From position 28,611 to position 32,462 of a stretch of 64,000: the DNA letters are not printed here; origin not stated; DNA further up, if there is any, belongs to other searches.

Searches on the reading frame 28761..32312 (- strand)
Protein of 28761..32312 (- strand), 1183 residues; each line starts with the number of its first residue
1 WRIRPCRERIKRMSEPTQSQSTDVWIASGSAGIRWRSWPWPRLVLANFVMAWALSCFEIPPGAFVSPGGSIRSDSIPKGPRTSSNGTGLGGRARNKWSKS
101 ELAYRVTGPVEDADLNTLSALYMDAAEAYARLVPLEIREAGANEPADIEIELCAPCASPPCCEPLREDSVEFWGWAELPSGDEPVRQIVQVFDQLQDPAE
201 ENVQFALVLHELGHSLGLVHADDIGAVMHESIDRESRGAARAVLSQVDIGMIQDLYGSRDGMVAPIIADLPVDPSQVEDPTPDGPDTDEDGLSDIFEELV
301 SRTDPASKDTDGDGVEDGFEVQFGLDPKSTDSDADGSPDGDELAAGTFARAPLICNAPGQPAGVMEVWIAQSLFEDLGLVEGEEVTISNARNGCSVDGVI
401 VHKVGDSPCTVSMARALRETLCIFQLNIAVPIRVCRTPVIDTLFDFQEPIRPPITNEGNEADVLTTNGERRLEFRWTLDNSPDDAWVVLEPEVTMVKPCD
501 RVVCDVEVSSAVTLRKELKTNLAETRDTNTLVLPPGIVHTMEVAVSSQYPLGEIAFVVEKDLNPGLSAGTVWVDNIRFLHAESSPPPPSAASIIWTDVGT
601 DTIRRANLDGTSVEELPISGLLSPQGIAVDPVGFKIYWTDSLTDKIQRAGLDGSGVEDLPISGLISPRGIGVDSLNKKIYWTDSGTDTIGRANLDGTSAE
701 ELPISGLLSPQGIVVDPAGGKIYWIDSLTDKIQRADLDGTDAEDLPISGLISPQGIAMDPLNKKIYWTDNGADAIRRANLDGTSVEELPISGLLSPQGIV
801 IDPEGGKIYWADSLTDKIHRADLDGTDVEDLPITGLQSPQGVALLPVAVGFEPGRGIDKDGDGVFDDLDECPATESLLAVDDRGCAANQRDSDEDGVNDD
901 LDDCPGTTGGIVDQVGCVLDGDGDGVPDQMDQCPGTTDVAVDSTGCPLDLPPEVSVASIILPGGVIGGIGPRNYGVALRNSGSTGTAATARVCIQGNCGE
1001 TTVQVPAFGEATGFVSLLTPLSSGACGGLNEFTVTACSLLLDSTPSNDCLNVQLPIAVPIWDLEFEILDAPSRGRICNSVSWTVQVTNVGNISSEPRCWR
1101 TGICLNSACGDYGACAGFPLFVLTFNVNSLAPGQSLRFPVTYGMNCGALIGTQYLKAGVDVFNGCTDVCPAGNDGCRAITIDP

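Call 3: search_protein_families(library=pfam, proteins=[window:28761-32312:-], max_evalue=0.01)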
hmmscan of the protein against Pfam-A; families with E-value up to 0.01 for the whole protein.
window:28761-32312:- (1183 aa): 8 families
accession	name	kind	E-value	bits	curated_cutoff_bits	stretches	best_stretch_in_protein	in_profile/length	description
PF00058.23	Ldl_recept_b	-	2.3e-41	140.4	21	6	678-717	2-42/42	Low-density lipoprotein receptor repeat class B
PF01731.26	Arylesterase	-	6.7e-16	58.7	21.3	0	790-821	50-81/86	Arylesterase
PF08450.18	SGL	-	9.7e-14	52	26.3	1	695-787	121-219/246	SMP-30/Gluconolactonase/LRE-like region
PF24684.1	Vgb_lyase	-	8.4e-12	44.9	50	1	613-830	3-215/290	Virginiamycin B lyase family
PF00413.30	Peptidase_M10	-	1.2e-11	45.1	24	1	204-257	108-159/159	Matrixin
PF06739.17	SBBP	-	7.2e-07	29.5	20.5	0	621-637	12-27/38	Beta-propeller repeat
PF13449.12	Phytase-like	-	0.0035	17.7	27.6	0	744-794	62-110/284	Esterase-like activity of phytase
PF01436.27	NHL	-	0.0076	16.7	20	0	708-723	2-16/28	NHL repeat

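Call 4: search_protein_families(library=padloc, proteins=[window:28761-32312:-], max_evalue=0.01)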
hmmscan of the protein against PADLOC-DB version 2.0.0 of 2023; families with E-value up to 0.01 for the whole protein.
window:28761-32312:- (1183 aa): 1 family
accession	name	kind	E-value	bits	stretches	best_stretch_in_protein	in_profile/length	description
PDLC04043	PD-T4-6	-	6.1e-06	23.5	0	612-695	351-432/452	-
